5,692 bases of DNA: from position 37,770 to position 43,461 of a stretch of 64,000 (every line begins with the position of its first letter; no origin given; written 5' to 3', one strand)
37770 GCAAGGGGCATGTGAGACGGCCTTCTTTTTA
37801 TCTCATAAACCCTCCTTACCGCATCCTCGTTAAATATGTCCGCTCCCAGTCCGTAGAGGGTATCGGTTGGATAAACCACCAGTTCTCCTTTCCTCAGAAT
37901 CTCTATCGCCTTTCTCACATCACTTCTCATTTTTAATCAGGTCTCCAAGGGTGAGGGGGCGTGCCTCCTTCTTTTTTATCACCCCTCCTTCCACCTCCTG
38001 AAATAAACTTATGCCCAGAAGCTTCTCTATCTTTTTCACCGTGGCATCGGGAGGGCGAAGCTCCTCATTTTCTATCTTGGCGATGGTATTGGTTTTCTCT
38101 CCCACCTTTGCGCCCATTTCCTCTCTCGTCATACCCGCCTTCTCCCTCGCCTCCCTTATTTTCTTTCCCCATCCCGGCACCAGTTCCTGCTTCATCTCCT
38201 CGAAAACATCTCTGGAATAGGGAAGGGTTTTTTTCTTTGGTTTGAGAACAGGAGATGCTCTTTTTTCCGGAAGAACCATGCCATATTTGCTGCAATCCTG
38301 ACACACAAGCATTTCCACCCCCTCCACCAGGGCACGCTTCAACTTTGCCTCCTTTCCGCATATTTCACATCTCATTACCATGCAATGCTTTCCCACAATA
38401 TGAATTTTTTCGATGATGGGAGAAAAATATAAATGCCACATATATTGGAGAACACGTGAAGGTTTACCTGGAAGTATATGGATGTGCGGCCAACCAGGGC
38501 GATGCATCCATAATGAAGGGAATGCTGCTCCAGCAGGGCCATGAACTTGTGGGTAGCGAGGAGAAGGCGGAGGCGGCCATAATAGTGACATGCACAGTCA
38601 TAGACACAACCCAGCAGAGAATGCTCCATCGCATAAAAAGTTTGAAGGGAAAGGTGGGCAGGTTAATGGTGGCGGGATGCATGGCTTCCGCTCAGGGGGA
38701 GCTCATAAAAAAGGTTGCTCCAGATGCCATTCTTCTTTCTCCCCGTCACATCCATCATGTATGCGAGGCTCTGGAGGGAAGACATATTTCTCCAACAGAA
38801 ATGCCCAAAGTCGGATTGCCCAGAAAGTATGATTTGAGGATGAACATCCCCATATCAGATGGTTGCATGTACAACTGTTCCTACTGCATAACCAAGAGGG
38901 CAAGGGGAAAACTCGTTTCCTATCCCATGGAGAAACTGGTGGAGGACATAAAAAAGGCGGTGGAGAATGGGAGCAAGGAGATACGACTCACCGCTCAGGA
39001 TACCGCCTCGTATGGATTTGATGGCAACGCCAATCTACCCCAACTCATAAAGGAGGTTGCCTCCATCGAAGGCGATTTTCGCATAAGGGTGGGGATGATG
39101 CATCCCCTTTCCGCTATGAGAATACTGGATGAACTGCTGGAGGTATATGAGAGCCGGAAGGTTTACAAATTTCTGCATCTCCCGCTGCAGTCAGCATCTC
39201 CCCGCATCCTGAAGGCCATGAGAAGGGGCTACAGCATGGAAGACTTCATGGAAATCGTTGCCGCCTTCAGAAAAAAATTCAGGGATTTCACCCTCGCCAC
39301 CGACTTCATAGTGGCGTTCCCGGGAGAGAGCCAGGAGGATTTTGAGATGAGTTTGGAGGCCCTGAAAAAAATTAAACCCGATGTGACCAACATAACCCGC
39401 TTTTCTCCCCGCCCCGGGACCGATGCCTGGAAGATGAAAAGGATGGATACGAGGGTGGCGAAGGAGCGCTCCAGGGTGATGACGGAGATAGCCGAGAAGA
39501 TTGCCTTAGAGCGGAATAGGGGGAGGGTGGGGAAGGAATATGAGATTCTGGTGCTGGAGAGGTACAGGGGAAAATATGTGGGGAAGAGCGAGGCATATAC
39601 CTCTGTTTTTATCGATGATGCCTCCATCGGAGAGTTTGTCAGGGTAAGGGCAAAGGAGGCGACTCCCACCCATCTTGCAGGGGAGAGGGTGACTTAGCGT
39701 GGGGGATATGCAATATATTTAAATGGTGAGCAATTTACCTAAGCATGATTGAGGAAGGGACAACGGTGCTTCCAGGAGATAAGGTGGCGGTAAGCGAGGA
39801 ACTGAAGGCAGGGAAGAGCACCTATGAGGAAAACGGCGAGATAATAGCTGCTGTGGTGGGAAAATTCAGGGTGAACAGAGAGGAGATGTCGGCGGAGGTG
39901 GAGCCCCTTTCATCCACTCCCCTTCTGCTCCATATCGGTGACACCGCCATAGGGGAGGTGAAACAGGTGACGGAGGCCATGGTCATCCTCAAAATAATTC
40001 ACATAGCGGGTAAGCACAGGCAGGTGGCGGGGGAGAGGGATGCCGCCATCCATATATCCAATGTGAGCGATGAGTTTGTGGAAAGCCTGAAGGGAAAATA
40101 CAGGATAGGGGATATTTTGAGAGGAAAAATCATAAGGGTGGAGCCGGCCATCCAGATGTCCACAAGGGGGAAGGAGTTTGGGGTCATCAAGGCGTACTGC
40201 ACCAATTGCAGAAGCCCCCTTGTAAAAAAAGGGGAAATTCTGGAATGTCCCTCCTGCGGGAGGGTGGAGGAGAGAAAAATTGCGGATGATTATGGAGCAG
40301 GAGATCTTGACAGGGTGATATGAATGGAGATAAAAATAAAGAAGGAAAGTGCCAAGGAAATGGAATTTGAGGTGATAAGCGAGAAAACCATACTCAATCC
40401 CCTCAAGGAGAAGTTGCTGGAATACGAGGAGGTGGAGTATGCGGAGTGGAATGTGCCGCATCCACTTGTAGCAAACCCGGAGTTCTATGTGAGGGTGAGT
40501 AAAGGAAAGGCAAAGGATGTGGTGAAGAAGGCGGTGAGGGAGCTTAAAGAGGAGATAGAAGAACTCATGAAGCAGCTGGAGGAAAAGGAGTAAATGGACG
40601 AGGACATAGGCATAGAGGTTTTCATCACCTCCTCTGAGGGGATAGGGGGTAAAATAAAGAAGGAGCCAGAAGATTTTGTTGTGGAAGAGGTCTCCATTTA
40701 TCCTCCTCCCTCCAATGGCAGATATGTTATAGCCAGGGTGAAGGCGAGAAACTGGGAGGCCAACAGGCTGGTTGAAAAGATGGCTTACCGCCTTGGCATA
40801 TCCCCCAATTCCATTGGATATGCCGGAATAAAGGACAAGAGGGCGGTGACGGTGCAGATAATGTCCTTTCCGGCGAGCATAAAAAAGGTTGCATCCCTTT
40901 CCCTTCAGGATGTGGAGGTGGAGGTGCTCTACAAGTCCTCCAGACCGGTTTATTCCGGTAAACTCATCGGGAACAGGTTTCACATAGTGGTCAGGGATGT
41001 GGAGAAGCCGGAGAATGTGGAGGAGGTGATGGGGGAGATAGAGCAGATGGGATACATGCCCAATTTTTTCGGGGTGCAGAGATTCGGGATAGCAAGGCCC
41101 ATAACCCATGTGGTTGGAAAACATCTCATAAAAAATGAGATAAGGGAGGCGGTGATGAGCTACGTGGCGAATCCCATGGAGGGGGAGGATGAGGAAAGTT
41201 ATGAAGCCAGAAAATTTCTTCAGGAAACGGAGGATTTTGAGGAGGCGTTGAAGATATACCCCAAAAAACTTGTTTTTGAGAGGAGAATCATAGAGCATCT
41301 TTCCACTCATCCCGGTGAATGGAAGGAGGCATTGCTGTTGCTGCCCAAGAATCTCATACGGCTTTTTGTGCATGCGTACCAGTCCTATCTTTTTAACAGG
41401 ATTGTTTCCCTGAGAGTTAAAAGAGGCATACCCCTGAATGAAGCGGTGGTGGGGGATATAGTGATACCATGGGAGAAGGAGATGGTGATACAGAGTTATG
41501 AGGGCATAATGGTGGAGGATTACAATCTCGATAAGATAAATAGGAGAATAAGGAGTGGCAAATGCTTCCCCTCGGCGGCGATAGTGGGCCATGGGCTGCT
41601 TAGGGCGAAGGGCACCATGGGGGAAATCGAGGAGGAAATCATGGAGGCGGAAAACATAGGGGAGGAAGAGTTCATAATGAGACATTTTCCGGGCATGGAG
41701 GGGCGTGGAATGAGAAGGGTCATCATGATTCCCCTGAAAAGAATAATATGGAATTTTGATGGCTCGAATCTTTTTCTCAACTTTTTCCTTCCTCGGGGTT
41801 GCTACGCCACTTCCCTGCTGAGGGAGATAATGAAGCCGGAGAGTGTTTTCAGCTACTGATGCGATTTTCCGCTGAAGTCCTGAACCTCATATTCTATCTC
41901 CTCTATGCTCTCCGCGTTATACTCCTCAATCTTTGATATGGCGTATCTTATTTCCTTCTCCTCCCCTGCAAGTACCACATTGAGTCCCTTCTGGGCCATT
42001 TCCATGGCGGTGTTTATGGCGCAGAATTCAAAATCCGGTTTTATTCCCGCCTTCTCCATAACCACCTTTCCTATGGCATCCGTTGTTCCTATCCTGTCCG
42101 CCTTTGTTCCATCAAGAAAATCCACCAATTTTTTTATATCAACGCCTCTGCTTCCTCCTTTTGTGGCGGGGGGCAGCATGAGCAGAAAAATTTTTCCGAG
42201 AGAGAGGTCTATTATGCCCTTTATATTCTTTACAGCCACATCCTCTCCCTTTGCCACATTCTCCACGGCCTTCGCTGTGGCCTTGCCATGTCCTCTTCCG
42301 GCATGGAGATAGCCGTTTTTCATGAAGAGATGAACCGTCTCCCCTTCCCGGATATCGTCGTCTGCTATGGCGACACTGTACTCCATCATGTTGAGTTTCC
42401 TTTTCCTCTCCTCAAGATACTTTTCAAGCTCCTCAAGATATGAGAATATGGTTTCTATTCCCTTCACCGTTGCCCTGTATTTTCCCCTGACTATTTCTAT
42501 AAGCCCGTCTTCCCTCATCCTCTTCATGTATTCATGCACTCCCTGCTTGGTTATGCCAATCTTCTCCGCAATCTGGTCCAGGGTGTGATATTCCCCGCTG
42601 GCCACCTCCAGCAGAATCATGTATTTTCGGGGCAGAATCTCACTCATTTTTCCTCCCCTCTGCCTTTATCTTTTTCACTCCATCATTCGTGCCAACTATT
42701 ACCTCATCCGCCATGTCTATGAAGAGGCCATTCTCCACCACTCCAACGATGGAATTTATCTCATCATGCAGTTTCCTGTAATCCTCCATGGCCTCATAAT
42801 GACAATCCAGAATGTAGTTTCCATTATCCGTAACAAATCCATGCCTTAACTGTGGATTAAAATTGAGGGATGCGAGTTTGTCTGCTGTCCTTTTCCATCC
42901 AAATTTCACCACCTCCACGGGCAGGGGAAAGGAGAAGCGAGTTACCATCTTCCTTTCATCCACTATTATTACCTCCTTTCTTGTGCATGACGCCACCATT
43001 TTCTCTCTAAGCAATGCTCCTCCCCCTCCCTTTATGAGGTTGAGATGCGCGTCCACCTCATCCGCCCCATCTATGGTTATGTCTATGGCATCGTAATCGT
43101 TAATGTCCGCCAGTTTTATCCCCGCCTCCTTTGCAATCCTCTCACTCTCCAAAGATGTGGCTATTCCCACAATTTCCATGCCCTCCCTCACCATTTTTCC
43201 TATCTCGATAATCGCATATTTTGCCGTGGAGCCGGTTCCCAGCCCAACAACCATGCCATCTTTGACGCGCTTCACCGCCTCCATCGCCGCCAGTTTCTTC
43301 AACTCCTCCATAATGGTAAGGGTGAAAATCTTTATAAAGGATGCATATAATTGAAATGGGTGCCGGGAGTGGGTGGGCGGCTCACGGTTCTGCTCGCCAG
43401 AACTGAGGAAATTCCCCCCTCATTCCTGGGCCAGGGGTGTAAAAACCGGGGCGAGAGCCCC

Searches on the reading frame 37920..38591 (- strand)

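Call 33: search_protein_families(library=pfam, proteins=[window:37920-38591:-], max_evalue=0.00001)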
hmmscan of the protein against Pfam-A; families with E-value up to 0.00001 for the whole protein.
window:37920-38591:- (223 aa): 4 families
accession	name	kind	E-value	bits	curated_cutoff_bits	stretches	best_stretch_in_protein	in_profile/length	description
PF01381.28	HTH_3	-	6.7e-13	48.9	23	1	145-196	1-52/55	Helix-turn-helix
PF24250.1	HVO_2718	-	1.9e-06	28.2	30.3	0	74-105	17-49/173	Transcription regulator HVO_2718-like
PF13560.12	HTH_31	-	2.6e-06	28.1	27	1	144-195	5-57/64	Helix-turn-helix domain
PF12844.13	HTH_19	-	3.4e-06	27.3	30.2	1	142-195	1-54/64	Helix-turn-helix domain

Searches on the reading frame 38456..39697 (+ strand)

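Call 33: search_protein_families(library=pfam, proteins=[window:38456-39697:+], max_evalue=0.00001)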
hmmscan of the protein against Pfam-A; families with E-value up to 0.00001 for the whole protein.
window:38456-39697:+ (413 aa): 3 families
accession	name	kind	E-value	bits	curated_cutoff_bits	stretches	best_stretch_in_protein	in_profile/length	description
PF04055.27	Radical_SAM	-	4.4e-26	92.5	29.5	1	131-302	1-165/166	Radical SAM superfamily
PF00919.26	UPF0004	-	1.8e-21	76.4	27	1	2-90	1-92/98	Uncharacterized protein family UPF0004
PF01938.26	TRAM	-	4.4e-07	30.1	21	1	357-410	3-59/61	TRAM domain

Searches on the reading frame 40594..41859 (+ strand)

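Call 34: search_protein_families(library=pfam, proteins=[window:40594-41859:+], max_evalue=0.00001)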
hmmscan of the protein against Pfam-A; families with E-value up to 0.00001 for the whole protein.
window:40594-41859:+ (421 aa): 1 family
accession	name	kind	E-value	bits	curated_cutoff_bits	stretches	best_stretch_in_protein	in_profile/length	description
PF01142.23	TruD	-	4.9e-137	457.6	27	1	5-412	2-412/412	tRNA pseudouridine synthase D (TruD)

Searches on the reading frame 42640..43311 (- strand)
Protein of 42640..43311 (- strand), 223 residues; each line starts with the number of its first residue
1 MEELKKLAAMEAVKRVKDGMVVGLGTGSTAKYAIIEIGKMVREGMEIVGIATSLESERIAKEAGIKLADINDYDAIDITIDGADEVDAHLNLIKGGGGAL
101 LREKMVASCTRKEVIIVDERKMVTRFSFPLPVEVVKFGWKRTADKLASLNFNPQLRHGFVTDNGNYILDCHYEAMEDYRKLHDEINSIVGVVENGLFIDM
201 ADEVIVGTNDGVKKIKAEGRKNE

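Call 34: search_protein_families(library=pfam, proteins=[window:42640-43311:-], max_evalue=0.00001)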
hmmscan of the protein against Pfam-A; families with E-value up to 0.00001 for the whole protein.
window:42640-43311:- (223 aa): 1 family
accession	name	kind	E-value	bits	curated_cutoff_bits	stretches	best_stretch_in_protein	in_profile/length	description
PF06026.20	Rib_5-P_isom_A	-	2e-63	213.6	26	1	48-211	1-173/173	Ribose 5-phosphate isomerase A (phosphoriboisomerase A)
